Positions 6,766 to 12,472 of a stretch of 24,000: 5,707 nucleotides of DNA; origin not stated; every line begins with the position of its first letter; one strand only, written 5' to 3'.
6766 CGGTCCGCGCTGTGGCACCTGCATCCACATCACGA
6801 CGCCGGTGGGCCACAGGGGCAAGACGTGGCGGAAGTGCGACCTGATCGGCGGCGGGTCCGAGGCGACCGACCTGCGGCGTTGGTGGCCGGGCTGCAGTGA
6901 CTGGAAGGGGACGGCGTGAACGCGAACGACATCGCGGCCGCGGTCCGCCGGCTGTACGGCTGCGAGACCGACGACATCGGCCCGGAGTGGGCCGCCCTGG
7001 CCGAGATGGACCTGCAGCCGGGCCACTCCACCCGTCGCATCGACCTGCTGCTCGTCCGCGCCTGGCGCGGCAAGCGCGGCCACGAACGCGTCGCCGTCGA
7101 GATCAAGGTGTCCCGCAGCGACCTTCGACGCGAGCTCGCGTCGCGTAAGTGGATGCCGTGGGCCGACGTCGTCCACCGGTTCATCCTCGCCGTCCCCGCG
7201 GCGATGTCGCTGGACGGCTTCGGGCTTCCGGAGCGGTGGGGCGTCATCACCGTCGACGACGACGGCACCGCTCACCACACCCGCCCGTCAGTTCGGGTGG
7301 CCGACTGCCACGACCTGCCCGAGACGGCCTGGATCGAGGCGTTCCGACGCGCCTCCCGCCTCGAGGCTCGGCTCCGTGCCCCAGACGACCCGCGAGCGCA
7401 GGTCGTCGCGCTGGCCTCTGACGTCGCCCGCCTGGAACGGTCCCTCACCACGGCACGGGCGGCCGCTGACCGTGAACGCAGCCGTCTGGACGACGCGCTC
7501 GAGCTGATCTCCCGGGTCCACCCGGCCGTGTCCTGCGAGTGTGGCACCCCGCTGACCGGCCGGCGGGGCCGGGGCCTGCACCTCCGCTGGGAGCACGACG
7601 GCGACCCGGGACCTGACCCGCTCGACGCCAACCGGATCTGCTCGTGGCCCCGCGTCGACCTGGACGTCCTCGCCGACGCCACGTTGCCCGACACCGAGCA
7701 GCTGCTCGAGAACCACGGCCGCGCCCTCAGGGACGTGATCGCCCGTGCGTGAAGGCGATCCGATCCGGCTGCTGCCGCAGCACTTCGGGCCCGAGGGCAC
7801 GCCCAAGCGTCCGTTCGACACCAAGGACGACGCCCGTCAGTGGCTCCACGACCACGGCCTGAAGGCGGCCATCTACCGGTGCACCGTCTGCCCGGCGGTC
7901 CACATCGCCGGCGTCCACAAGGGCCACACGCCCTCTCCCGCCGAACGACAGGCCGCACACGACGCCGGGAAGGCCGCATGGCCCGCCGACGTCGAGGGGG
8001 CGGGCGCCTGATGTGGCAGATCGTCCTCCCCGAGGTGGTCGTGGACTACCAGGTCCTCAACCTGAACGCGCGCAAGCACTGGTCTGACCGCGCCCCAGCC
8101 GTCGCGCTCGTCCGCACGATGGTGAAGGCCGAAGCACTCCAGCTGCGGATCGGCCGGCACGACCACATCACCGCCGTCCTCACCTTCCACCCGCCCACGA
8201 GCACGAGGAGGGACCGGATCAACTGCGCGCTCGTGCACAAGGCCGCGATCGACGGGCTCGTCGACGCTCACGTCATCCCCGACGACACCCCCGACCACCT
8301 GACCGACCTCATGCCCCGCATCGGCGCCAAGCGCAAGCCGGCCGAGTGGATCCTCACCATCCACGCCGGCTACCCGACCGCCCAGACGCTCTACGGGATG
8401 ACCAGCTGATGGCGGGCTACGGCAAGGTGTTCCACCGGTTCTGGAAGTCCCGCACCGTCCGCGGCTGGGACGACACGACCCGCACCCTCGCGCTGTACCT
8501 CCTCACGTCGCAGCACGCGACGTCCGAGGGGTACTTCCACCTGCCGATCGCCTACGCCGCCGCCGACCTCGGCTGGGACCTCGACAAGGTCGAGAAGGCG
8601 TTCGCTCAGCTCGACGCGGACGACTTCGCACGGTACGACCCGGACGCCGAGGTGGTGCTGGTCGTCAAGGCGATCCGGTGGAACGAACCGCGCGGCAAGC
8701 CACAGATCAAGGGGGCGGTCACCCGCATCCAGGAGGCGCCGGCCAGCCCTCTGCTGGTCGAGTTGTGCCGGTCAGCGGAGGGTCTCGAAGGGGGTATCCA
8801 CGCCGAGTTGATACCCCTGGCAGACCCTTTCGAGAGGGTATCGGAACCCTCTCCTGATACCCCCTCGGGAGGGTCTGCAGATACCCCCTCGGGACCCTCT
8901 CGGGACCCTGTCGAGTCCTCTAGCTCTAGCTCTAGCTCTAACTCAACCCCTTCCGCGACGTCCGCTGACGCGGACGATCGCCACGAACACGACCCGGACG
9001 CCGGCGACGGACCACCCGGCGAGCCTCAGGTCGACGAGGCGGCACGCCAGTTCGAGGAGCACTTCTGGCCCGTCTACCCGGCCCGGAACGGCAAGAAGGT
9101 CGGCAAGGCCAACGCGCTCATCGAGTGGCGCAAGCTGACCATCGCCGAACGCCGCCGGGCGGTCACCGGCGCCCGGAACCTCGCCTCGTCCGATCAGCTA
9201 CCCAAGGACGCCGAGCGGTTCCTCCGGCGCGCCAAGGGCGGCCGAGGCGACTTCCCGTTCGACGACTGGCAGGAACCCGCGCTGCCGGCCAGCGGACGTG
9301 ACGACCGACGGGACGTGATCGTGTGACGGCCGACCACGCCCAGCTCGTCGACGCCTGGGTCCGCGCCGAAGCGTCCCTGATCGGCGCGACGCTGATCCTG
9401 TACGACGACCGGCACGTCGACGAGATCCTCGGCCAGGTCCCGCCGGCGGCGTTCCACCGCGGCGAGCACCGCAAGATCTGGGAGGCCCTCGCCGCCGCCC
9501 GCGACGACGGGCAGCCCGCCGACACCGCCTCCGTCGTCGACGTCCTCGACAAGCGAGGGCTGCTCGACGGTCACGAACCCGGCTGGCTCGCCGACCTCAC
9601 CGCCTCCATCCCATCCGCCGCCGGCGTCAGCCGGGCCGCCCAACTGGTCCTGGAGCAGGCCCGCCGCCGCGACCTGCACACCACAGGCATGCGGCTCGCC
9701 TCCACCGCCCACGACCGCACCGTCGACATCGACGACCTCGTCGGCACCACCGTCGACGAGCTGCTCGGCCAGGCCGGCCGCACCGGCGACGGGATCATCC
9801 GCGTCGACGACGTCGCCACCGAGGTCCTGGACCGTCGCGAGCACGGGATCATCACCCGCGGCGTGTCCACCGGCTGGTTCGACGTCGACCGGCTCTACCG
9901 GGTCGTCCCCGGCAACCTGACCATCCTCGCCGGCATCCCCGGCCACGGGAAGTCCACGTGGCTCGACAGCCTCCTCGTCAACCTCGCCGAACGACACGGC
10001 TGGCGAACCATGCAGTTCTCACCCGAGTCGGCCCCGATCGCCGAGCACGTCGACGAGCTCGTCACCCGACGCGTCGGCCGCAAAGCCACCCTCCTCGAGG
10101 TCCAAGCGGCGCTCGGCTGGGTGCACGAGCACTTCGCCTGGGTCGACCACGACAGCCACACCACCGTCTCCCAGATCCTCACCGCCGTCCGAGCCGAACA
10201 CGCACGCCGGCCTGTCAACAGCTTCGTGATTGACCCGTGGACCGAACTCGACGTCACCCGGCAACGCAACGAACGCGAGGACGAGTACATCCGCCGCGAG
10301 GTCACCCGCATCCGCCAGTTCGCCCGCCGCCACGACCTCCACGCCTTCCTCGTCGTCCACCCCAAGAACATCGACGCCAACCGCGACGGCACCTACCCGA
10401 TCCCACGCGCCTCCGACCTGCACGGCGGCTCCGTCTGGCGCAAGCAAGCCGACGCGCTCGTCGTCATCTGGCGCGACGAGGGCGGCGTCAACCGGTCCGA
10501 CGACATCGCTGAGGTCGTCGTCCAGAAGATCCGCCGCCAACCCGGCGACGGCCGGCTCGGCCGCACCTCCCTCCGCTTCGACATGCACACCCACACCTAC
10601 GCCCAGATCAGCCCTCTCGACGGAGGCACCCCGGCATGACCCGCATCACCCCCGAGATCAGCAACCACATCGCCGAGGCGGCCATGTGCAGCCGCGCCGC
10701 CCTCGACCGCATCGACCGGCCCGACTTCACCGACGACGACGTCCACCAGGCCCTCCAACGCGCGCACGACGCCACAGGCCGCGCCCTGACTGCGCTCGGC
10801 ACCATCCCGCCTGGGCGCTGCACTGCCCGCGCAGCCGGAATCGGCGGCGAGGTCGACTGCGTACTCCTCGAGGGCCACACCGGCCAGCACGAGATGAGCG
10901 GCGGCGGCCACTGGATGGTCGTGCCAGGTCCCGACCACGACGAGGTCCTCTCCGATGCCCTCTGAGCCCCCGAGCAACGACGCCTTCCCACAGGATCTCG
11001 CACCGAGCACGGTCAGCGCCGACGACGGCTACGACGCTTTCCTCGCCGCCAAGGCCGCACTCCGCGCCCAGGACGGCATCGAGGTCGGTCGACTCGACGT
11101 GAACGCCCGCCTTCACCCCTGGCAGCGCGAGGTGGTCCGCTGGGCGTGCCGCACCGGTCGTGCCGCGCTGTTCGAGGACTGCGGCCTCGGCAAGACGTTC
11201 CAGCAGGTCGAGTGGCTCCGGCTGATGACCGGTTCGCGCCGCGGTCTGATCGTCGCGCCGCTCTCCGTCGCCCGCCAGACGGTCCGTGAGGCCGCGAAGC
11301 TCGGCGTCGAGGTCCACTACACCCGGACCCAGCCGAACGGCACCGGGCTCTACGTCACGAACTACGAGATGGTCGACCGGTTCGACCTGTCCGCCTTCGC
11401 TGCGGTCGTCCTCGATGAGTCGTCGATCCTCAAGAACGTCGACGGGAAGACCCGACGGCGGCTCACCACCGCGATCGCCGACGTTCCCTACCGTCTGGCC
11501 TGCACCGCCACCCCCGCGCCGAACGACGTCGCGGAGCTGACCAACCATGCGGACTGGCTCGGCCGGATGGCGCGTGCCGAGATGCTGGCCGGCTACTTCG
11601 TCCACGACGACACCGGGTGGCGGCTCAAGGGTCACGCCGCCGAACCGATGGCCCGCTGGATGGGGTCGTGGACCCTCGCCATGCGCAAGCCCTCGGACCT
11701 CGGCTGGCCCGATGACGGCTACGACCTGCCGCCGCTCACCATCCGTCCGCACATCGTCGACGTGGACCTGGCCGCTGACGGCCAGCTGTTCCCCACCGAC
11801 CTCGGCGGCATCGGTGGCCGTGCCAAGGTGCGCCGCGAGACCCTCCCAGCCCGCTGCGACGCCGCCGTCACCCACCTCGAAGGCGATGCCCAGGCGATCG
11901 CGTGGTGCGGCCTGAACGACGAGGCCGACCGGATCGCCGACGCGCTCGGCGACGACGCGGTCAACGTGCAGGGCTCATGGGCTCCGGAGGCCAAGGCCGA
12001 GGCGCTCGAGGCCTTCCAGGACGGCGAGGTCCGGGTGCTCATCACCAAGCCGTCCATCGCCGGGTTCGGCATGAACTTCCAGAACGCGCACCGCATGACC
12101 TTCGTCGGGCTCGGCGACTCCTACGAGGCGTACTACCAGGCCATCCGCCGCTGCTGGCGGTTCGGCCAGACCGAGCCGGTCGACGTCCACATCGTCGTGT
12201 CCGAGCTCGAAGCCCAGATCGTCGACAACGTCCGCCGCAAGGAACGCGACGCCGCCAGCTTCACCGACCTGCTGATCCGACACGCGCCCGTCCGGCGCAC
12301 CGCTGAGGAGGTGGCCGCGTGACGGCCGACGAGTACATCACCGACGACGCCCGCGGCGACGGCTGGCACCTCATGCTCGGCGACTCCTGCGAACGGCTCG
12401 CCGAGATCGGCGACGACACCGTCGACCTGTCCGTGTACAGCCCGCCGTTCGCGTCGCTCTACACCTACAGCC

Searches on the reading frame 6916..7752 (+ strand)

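Call 29: search_protein_families(library=pfam, proteins=[window:6916-7752:+], max_evalue=0.001)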
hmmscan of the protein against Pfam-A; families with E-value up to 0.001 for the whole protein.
window:6916-7752:+ (278 aa): 0 families

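Call 30: search_protein_families(library=phrogs, proteins=[window:6916-7752:+], max_evalue=0.00001)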
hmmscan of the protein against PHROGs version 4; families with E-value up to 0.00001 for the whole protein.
window:6916-7752:+ (278 aa): 3 families
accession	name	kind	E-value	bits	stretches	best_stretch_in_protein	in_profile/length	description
phrog_5429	-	DNA, RNA and nucleotide metabolism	1.1e-15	58.9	1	33-159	42-149/176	DNA repair protein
phrog_14517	-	unknown function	5.8e-10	40.1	1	1-201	4-207/296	-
phrog_2776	-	unknown function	1e-06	29.6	1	57-125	55-121/181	-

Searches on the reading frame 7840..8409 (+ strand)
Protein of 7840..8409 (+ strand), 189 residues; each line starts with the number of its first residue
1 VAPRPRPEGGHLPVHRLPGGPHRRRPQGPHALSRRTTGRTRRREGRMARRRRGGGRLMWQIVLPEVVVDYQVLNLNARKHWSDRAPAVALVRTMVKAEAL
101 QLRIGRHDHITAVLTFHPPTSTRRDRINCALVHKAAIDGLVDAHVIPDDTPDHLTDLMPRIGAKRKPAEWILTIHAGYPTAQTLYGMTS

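Call 81: search_protein_families(library=phrogs, proteins=[window:7840-8409:+], max_evalue=0.01)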
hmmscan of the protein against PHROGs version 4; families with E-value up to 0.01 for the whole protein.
window:7840-8409:+ (189 aa): 3 families
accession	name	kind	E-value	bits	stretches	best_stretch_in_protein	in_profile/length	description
phrog_34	-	DNA, RNA and nucleotide metabolism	4.3e-13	50.5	1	74-175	87-192/259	RusA-like Holliday junction resolvase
phrog_1682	-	DNA, RNA and nucleotide metabolism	3.8e-07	30.7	1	92-175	62-143/387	RusA-like Holliday junction resolvase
phrog_9203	-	DNA, RNA and nucleotide metabolism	0.00062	20.8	1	76-151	67-142/169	RusA-like Holliday junction resolvase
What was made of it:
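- A RusA-like Holliday junction resolvase is encoded at 7840-8409 (call 81).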

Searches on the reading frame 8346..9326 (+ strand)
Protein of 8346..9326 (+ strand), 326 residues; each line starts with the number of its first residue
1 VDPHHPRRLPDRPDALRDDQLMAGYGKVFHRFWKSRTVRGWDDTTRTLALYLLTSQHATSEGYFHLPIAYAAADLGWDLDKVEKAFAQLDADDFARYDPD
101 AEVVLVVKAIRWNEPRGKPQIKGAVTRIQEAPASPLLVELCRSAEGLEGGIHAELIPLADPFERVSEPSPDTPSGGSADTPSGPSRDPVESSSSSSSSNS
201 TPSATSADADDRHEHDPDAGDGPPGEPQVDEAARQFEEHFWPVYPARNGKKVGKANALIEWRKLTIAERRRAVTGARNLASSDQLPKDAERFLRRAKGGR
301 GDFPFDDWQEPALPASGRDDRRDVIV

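Call 29: search_protein_families(library=pfam, proteins=[window:8346-9326:+], max_evalue=0.001)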
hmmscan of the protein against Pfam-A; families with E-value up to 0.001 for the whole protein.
window:8346-9326:+ (326 aa): 0 families

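Call 30: search_protein_families(library=phrogs, proteins=[window:8346-9326:+], max_evalue=0.00001)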
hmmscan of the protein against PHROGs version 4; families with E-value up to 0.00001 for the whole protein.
window:8346-9326:+ (326 aa): 4 families
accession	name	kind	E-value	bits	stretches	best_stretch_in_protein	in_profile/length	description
phrog_1701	-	DNA, RNA and nucleotide metabolism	6.4e-22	79.7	1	22-127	1-108/323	DnaD-like helicase loader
phrog_25711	-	unknown function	2.8e-15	57.9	1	22-128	3-110/164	-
phrog_25210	-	unknown function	4e-10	40.7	1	22-112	1-94/207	-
phrog_12196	-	unknown function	3.2e-08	34.4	1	22-113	1-94/297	-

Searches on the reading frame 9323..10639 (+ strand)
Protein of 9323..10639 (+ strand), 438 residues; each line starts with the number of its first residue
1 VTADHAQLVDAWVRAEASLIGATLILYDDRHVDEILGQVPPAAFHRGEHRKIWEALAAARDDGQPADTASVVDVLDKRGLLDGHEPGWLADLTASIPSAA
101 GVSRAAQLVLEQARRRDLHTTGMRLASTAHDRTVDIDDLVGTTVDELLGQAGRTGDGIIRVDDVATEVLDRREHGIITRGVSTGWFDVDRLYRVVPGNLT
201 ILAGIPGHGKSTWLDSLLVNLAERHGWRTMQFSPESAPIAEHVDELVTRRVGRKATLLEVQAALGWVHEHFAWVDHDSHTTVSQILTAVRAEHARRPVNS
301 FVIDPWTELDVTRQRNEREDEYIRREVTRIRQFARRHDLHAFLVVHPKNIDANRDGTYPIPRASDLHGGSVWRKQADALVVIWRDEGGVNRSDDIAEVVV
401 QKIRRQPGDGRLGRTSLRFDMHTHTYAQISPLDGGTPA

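Call 29: search_protein_families(library=pfam, proteins=[window:9323-10639:+], max_evalue=0.001)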
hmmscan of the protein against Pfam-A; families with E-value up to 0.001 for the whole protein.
window:9323-10639:+ (438 aa): 4 families
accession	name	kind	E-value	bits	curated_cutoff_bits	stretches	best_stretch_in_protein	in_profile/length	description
PF00772.26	DnaB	-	2.6e-15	56.8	23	1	14-111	7-103/103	DnaB-like helicase N terminal domain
PF03796.21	DnaB_C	-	4.9e-11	42.9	27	1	180-426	1-253/255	DnaB-like helicase C terminal domain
PF13481.12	AAA_25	-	5.2e-09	36.4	27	1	194-348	29-191/195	AAA domain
PF25199.1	nSTAND_NTPase5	-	2e-05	24.9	34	0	198-252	42-94/145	Novel STAND NTPase 5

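Call 30: search_protein_families(library=phrogs, proteins=[window:9323-10639:+], max_evalue=0.00001)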
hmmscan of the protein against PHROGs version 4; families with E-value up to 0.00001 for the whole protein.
window:9323-10639:+ (438 aa): 4 families
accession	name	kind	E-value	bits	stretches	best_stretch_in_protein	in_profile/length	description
phrog_5482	-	unknown function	7.7e-34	117.9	1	155-429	5-299/341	-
phrog_239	-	DNA, RNA and nucleotide metabolism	2e-32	114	1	156-430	318-600/801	DNA primase/helicase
phrog_19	-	DNA, RNA and nucleotide metabolism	5.3e-29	102.6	1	15-410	163-565/621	DnaB-like replicative helicase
phrog_18375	-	DNA, RNA and nucleotide metabolism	4.3e-25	89.1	1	155-426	334-612/644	DNA primase/helicase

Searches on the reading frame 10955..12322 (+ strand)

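Call 29: search_protein_families(library=pfam, proteins=[window:10955-12322:+], max_evalue=0.001)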
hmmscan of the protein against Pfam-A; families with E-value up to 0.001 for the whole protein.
window:10955-12322:+ (455 aa): 2 families
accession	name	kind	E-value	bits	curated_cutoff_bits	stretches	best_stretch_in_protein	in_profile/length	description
PF00271.37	Helicase_C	-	9.5e-09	35.9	23.5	1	309-404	13-110/110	Helicase conserved C-terminal domain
PF00176.29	SNF2-rel_dom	-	3.5e-07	30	24.9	1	57-196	2-172/290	SNF2-related domain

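Call 30: search_protein_families(library=phrogs, proteins=[window:10955-12322:+], max_evalue=0.00001)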
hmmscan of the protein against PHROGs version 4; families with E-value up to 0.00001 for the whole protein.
window:10955-12322:+ (455 aa): 3 families
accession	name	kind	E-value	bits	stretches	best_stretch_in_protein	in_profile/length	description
phrog_62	-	DNA, RNA and nucleotide metabolism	7e-67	227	1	45-437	689-1133/1881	DNA helicase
phrog_16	-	DNA, RNA and nucleotide metabolism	4.9e-28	98.8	1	49-415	269-596/986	DNA helicase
phrog_11354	-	unknown function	3.2e-10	40.7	1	349-432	14-100/116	-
